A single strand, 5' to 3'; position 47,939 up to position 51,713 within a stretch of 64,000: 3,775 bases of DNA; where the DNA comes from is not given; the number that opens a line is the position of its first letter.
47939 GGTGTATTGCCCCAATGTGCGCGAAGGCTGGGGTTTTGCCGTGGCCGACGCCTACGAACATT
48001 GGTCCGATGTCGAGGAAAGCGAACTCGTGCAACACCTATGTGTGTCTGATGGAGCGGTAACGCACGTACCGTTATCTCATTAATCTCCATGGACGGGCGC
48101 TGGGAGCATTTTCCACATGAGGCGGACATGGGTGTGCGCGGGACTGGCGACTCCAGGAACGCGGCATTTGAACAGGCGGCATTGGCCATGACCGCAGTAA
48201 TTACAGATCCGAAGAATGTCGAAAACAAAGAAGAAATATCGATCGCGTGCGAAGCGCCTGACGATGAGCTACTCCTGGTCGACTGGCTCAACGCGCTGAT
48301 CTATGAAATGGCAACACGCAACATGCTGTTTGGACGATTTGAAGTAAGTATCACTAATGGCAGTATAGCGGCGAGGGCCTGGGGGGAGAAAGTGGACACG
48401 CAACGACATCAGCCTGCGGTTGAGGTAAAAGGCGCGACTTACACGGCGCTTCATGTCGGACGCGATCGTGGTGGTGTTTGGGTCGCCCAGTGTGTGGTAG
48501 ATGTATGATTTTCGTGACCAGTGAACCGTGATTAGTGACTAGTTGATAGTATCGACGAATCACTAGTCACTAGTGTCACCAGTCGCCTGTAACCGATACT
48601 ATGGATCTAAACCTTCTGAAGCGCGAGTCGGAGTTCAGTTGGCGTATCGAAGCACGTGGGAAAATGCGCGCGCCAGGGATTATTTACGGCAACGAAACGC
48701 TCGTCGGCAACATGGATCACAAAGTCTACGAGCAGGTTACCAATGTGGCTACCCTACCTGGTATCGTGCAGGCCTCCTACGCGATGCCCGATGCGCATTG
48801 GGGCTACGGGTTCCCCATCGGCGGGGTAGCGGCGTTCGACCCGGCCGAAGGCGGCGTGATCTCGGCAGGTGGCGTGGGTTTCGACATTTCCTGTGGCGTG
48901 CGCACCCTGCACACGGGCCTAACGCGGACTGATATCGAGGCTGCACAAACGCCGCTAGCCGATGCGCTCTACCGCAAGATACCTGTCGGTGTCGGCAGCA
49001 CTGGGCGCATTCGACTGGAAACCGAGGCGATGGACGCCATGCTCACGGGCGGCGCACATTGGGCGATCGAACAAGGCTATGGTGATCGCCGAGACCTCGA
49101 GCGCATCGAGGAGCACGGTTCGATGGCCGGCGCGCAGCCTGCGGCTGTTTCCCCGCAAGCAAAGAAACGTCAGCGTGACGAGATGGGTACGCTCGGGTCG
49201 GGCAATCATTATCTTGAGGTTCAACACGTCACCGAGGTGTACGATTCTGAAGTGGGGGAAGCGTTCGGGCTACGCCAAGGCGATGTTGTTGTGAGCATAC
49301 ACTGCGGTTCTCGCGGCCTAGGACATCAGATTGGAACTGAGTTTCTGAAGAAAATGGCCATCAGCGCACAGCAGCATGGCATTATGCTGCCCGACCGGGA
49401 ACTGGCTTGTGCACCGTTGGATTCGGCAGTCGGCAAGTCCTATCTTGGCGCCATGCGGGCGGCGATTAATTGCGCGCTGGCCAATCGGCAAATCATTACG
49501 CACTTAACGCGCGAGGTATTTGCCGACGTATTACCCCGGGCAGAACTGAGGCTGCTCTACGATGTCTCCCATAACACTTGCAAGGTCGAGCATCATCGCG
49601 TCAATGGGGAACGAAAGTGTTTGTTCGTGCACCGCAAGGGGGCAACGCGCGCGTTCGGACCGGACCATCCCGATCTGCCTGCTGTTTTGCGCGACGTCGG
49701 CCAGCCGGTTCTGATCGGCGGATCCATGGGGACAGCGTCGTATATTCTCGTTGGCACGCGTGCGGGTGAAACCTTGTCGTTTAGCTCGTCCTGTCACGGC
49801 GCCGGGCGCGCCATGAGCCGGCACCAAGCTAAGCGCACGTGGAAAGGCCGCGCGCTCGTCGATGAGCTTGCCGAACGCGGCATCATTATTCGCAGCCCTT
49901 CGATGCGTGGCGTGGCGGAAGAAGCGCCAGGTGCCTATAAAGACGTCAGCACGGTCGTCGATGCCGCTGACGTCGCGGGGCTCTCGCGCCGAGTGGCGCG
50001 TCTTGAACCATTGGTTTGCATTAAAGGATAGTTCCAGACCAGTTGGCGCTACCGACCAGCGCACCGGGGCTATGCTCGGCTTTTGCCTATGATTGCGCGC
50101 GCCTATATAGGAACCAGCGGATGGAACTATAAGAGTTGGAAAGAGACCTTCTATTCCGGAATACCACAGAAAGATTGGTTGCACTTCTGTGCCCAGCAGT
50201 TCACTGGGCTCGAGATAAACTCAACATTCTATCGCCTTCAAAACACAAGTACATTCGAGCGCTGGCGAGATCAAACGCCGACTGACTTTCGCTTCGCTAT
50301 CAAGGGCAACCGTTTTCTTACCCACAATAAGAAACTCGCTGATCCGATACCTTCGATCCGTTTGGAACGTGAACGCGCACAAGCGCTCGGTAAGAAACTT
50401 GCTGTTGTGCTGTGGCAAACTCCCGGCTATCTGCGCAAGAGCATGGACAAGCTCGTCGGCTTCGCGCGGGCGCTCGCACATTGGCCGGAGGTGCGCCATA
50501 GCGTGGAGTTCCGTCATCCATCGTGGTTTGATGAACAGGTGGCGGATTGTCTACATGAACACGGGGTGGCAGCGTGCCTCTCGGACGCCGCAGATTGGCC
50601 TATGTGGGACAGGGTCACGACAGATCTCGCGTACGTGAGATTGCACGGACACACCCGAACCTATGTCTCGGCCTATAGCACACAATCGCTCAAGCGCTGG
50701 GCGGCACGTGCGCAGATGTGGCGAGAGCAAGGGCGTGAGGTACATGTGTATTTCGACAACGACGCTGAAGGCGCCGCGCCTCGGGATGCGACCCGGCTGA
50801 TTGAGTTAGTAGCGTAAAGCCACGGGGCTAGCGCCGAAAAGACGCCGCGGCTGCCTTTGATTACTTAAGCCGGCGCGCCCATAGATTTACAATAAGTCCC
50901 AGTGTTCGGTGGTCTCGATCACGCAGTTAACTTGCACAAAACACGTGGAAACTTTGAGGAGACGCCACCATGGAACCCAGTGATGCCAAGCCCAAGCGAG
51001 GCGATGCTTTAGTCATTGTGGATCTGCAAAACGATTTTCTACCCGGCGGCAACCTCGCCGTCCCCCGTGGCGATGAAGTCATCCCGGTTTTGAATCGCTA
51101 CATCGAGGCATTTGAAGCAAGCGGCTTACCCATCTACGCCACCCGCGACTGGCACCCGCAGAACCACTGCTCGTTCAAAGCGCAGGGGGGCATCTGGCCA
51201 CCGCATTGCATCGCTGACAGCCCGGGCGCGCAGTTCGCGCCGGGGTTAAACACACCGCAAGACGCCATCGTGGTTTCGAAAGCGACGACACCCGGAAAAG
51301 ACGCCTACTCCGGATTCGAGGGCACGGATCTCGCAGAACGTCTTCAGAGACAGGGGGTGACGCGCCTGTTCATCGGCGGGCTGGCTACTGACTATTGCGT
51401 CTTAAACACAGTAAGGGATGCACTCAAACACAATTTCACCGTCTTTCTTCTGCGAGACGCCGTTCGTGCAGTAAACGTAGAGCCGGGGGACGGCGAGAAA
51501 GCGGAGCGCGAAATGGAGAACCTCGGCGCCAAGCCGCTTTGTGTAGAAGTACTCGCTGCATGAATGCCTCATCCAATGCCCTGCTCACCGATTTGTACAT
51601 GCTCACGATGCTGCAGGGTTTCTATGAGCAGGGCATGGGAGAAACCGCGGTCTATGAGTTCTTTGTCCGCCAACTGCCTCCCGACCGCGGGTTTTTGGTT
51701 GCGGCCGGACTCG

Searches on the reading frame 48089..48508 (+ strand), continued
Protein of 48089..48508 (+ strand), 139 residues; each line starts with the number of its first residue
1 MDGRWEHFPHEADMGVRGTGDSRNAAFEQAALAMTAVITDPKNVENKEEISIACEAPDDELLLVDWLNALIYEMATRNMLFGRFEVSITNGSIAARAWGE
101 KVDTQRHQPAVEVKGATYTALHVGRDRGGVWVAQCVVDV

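Call 56: find_encoding_contigs(protein=P0302, flank=6000, max_places=2)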
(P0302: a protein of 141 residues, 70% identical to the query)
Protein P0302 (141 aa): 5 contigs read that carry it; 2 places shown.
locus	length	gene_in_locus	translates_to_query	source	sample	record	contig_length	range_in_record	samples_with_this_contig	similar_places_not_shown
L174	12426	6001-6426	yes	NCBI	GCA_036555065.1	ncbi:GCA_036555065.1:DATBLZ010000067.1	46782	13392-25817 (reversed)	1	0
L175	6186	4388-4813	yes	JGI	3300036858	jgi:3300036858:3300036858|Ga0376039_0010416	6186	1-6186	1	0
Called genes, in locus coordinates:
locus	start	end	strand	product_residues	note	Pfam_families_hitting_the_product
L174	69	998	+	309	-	PF00676:E1_dh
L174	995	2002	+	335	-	PF02779:Transket_pyr, PF02780:Transketolase_C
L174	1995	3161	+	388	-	PF00364:Biotin_lipoyl, PF02817:E3_binding, PF00198:2-oxoacid_dh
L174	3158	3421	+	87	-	PF00550:PP-binding (weak)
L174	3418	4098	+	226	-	PF00326:Peptidase_S9 (faint), PF00561:Abhydrolase_1 (faint), PF12697:Abhydrolase_6 (faint), PF01738:DLH (weak)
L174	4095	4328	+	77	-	-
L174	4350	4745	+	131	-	PF20549:DUF6763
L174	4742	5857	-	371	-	PF09587:PGA_cap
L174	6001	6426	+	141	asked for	PF01951:Archease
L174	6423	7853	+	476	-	PF01139:RtcB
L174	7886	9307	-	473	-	PF10142:PhoPQ_related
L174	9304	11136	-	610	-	PF06480:FtsH_ext, PF06068:TIP49 (weak), PF00004:AAA, PF17862:AAA_lid_3, PF01434:Peptidase_M41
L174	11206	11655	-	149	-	PF11154:DUF2934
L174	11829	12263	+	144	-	PF00571:CBS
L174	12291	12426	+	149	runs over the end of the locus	PF00571:CBS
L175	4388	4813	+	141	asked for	PF01951:Archease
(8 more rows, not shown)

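Call 57: find_encoding_contigs(protein=P0270, flank=6000, max_places=2)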
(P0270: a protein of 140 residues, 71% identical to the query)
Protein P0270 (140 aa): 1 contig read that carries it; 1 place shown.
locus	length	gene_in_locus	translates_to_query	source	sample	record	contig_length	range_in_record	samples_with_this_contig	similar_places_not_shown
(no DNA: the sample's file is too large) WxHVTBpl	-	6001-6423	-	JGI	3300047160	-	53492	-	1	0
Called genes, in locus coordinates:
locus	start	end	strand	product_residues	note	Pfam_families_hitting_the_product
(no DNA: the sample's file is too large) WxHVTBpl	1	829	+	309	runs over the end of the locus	PF09754:PAC2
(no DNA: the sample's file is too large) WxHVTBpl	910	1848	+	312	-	PF13793:Pribosyltran_N, PF00156:Pribosyltran, PF14572:Pribosyl_synth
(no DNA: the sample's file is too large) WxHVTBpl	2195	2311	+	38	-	-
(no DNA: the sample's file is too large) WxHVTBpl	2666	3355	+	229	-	PF01738:DLH, PF12146:Hydrolase_4 (faint)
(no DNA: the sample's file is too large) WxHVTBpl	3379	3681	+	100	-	PF01910:Thiamine_BP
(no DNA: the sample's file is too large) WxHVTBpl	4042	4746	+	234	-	PF00156:Pribosyltran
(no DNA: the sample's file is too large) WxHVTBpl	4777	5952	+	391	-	PF18845:baeRF_family3, PF18848:baeRF_family6, PF18849:baeRF_family7, PF18851:baeRF_family8, PF18855:baeRF_family11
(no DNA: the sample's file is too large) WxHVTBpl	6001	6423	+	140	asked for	PF01951:Archease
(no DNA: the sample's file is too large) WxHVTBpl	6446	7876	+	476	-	PF01139:RtcB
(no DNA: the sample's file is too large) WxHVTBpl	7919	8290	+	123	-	PF04343:DUF488, PF22751:DUF488-N3a, PF22752:DUF488-N3i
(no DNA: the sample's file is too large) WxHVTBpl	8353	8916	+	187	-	PF02482:Ribosomal_S30AE, PF00313:CSD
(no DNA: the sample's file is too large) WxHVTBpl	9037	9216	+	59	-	-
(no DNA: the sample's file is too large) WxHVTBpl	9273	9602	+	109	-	-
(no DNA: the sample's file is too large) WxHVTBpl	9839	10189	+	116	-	PF04430:DUF498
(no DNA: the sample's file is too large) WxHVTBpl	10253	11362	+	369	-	PF05235:CHAD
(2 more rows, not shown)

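Call 81: search_protein_families(library=pfam, proteins=[L167:211-1242:-, L167:10944-11978:-, L172:4264-4947:+, L167:1885-2547:-], max_evalue=0.001)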
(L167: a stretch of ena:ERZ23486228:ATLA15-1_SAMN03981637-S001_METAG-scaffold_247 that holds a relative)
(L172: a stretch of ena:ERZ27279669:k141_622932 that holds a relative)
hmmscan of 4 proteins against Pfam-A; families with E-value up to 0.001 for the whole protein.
L167:211-1242:- (343 aa): 0 families

L167:10944-11978:- (344 aa): 0 families

L172:4264-4947:+ (227 aa): 5 families
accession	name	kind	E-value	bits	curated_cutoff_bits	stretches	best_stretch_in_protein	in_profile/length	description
PF01738.24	DLH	-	3.1e-05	24.1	21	1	85-204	75-199/217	Dienelactone hydrolase family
PF00326.27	Peptidase_S9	-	0.00011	22.2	22.6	0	147-216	136-211/213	Prolyl oligopeptidase family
PF12146.15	Hydrolase_4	-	0.00023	21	27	0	147-193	185-233/239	Serine aminopeptidase, S33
PF20408.4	Abhydrolase_11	-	0.00026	21.2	27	1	34-194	4-167/193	Alpha/beta hydrolase domain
PF12697.13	Abhydrolase_6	-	0.00086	20.5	26.3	0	31-196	65-208/217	Alpha/beta hydrolase family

L167:1885-2547:- (220 aa): 1 family
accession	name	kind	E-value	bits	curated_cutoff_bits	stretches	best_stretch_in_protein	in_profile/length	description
PF00156.33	Pribosyltran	-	3.3e-14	52.9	26.3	1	10-163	16-130/158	Phosphoribosyl transferase domain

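Call 84: search_protein_families(library=padloc, proteins=[window:48089-48508:+], max_evalue=0.001)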
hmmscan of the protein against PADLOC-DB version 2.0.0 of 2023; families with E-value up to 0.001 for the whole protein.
window:48089-48508:+ (139 aa): 0 families

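Call 92: search_dna_similar(query=window:48089-48508:+, collection=plasmids, mode=protein, max_evalue=1e-10, max_rows=25)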
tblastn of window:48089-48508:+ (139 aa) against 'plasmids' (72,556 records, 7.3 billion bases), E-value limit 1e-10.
Records with a match: 3; places in all: 3; records where one place covers at least 80% of the query: 3.
Best place of each record, by identity: <60% 3.
By first word of the organism name: Methylocella 2; Thermomicrobium 1.
By predicted mobility (MOB-suite, as given by PLSDB): non-mobilizable 3.
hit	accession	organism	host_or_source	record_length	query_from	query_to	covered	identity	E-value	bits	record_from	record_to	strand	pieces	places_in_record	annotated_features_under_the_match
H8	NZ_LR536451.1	Methylocella tundrae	-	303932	2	139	99%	54.7%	1e-39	147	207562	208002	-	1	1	archease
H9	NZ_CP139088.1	Methylocella tundrae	Single cell,tundra wetland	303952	2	139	99%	54.7%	1e-39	147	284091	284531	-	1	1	archease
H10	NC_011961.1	Thermomicrobium roseum DSM 5159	-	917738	5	139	97%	31.3%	1e-15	79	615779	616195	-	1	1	archease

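Call 93: get_annotated_region(hit=H8, flank=7000)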
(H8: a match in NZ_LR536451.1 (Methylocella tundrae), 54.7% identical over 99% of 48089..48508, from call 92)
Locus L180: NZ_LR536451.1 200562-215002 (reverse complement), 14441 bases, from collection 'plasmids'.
description: Methylocella tundrae isolate MTUNDRAET4 annotated genome plasmid 2
organism: Methylocella tundrae (NCBI taxid 227605)
taxonomy: Bacteria; Pseudomonadota; Alphaproteobacteria; Hyphomicrobiales; Beijerinckiaceae; Methylocella; Methylocella tundrae
host: -; source: -; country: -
typing (MOB-suite, as given by PLSDB): non-mobilizable
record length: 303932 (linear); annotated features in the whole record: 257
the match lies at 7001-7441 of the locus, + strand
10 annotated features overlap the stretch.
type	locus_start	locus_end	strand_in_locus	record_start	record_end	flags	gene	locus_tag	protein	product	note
CDS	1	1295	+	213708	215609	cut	-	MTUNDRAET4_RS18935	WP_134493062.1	VWA domain-containing protein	-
CDS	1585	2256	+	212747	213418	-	-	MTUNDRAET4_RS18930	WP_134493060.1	IS6 family transposase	-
CDS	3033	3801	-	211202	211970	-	-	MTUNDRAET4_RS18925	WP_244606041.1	IS5 family transposase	-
CDS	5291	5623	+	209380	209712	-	-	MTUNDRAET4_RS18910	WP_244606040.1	DUF3775 domain-containing protein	-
CDS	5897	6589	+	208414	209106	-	phoU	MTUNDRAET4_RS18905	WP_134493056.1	phosphate signaling complex protein PhoU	GO:0051049 - regulation of transport [Evidence IEA]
CDS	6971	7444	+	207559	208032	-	-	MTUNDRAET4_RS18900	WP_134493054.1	archease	-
CDS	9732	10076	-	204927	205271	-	-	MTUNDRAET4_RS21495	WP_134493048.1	hypothetical protein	-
CDS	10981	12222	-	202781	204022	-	-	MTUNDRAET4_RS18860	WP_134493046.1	DUF4010 domain-containing protein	-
CDS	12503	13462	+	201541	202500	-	-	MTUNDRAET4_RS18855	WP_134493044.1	IS1595 family transposase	-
CDS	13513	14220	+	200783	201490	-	-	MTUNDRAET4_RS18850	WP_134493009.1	IS6 family transposase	-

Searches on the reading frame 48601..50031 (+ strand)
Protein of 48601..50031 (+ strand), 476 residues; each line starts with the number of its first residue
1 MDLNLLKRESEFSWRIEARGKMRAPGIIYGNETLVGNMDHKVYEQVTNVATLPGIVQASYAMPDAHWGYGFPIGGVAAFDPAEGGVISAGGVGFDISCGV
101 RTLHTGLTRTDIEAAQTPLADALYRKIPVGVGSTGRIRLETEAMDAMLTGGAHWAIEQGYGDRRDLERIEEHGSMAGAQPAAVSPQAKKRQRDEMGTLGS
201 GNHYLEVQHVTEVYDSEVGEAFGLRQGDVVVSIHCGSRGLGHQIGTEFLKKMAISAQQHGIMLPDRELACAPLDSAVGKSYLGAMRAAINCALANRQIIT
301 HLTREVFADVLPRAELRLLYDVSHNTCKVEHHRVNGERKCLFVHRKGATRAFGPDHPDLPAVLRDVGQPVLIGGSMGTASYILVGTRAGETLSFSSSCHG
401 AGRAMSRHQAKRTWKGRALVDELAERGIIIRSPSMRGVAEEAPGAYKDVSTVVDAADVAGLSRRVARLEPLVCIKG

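Call 3: search_protein_families(library=pfam, proteins=[window:48601-50031:+])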
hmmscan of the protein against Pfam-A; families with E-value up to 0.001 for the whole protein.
window:48601-50031:+ (476 aa): 1 family
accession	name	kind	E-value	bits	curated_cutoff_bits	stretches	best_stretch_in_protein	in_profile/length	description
PF01139.22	RtcB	-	2.3e-171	571.2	27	1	45-476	1-426/426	tRNA-splicing ligase RtcB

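Call 4: search_protein_families(library=ncbifam, proteins=[window:48601-50031:+])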
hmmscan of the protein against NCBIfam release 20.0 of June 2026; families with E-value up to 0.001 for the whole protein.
window:48601-50031:+ (476 aa): 4 families
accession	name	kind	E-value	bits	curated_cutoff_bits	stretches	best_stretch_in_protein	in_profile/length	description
NF038162.1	RtcB_rel_intein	exception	5.2e-185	617.2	1150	2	97-476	578-961/961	intein-containing RtcB family protein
NF007153.0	PRK09588.1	equivalog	7.4e-49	166.7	407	2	172-475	106-372/379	RNA ligase RtcB family protein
TIGR03073.1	release_rtcB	hypoth_equivalog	1.7e-38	132.6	271.8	2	183-470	106-356/356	RNA ligase RtcB family protein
NF052663.1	RtcB_rel_intein2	exception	3.1e-29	102.3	1050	1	193-476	379-626/626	intein-containing RctB family protein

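Call 48: search_solved_structures(query=window:48601-50031:+, show_alignments=1)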
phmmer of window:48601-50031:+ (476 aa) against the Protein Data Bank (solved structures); distinct sequences matched with E-value up to 0.001: 9.
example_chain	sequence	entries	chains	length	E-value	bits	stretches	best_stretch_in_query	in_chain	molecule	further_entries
1uc2_A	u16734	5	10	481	5.9e-153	513.1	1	6-476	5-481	hypothetical protein PH1602 | tRNA-splicing ligase RtcB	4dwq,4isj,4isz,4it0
4dwr_B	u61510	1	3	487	6.2e-153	513.1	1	6-476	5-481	tRNA-splicing ligase RtcB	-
7lfq_A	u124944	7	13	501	6.7e-153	513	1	6-476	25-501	RNA-splicing ligase RtcB | tRNA-splicing ligase RtcB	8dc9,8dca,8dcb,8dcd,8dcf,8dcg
2epg_A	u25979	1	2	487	6.3e-152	509.8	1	10-476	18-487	Hypothetical protein TTHA1785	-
9i8v_C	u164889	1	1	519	2.5e-124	418.8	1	43-476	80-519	RNA-splicing ligase RtcB homolog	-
8odo_A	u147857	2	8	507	1.6e-123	416.1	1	43-476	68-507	RNA-splicing ligase RtcB homolog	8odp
7p3b_A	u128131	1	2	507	1.6e-123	416.1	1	43-476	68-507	RNA-splicing ligase RtcB homolog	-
8orj_A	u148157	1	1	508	1.6e-123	416.1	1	43-476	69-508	RNA-splicing ligase RtcB homolog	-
8btt_A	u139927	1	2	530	1.9e-123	415.9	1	43-476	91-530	RNA-splicing ligase RtcB homolog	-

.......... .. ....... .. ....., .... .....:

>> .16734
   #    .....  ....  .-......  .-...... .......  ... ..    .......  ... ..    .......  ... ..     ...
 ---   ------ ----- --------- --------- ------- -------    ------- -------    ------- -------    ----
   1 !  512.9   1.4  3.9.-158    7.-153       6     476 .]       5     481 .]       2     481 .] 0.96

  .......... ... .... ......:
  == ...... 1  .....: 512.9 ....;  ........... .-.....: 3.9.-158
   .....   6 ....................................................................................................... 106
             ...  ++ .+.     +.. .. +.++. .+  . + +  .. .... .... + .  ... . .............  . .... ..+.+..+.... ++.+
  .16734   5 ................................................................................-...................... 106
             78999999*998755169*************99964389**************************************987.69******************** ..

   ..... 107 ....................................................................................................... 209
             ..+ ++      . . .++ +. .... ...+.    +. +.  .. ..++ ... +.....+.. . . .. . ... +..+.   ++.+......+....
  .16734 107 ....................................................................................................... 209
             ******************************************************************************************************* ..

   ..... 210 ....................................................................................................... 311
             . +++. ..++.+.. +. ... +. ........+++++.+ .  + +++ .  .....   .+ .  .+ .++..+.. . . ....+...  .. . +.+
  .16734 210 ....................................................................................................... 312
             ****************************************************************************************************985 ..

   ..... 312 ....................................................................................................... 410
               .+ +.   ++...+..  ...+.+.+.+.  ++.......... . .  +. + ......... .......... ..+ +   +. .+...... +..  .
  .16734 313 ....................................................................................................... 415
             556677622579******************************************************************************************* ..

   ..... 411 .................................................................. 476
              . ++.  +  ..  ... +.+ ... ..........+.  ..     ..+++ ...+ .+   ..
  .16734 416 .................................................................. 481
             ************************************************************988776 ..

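Call 84: search_protein_families(library=padloc, proteins=[window:48601-50031:+], max_evalue=0.001)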
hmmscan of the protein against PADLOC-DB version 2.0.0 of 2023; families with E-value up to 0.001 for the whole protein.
window:48601-50031:+ (476 aa): 0 families

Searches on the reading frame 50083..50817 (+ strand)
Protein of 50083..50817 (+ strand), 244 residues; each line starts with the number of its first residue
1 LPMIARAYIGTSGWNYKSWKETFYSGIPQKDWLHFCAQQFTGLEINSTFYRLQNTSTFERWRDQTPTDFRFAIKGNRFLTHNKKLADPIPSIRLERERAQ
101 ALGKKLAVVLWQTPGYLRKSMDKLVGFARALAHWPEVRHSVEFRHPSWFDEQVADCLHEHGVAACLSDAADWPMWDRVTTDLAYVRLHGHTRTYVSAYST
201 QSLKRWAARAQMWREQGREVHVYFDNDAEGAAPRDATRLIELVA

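Call 3: search_protein_families(library=pfam, proteins=[window:50083-50817:+])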
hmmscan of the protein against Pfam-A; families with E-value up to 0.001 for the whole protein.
window:50083-50817:+ (244 aa): 1 family
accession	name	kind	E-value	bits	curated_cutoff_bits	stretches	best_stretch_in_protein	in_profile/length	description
PF01904.24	DUF72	-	6.5e-68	229.5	25.3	1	24-242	2-217/217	Protein of unknown function DUF72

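Call 4: search_protein_families(library=ncbifam, proteins=[window:50083-50817:+])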
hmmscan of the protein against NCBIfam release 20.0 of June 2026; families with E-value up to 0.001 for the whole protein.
window:50083-50817:+ (244 aa): 1 family
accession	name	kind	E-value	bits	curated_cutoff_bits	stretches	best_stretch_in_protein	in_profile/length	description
NF007637.0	PRK10302.1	equivalog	1.7e-12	47.2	412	1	8-156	3-144/272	hypothetical protein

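Call 76: search_solved_structures(query=window:50083-50817:+, max_evalue=0.01)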
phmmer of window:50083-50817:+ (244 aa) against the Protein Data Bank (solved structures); distinct sequences matched with E-value up to 0.01: 1.
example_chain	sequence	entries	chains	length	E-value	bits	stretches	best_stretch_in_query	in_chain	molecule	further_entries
1vpq_A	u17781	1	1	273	2.3e-16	63.3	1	7-236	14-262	hypothetical protein TM1631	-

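Call 84: search_protein_families(library=padloc, proteins=[window:50083-50817:+], max_evalue=0.001)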
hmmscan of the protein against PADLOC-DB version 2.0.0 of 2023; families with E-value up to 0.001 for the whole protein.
window:50083-50817:+ (244 aa): 0 families

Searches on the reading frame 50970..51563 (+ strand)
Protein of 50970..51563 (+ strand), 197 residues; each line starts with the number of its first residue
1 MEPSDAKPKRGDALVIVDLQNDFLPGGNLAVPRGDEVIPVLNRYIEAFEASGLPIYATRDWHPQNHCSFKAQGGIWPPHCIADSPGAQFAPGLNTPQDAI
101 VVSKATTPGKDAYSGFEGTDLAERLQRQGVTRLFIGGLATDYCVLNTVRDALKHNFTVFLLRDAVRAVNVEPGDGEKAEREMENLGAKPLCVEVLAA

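Call 3: search_protein_families(library=pfam, proteins=[window:50970-51563:+])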
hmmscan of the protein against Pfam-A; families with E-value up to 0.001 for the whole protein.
window:50970-51563:+ (197 aa): 1 family
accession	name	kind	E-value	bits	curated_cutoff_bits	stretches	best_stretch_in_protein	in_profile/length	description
PF00857.26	Isochorismatase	-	3.7e-37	128.5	27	1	13-192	2-173/175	Isochorismatase domain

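Call 4: search_protein_families(library=ncbifam, proteins=[window:50970-51563:+])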
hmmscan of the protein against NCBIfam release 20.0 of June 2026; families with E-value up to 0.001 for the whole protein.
window:50970-51563:+ (197 aa): 5 families
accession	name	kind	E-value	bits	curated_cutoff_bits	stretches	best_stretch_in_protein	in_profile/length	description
NF008623.0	PRK11609.1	equivalog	3.7e-46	157.6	174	2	75-189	82-202/213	bifunctional nicotinamidase/pyrazinamidase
NF050097.1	BiurAmidohydBiuH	equivalog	6.7e-11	42.1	370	1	80-169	107-190/221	biuret amidohydrolase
NF008517.0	PRK11440.1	equivalog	7.6e-11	42.3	195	1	12-171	9-162/188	hydrolase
TIGR03614.1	RutB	equivalog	2.6e-08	33.8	377.95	1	110-167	131-188/226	pyrimidine utilization protein B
NF041461.1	C_hydro_YcaC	equivalog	0.00021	20.9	310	1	115-188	87-158/201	isochorismate family cysteine hydrolase YcaC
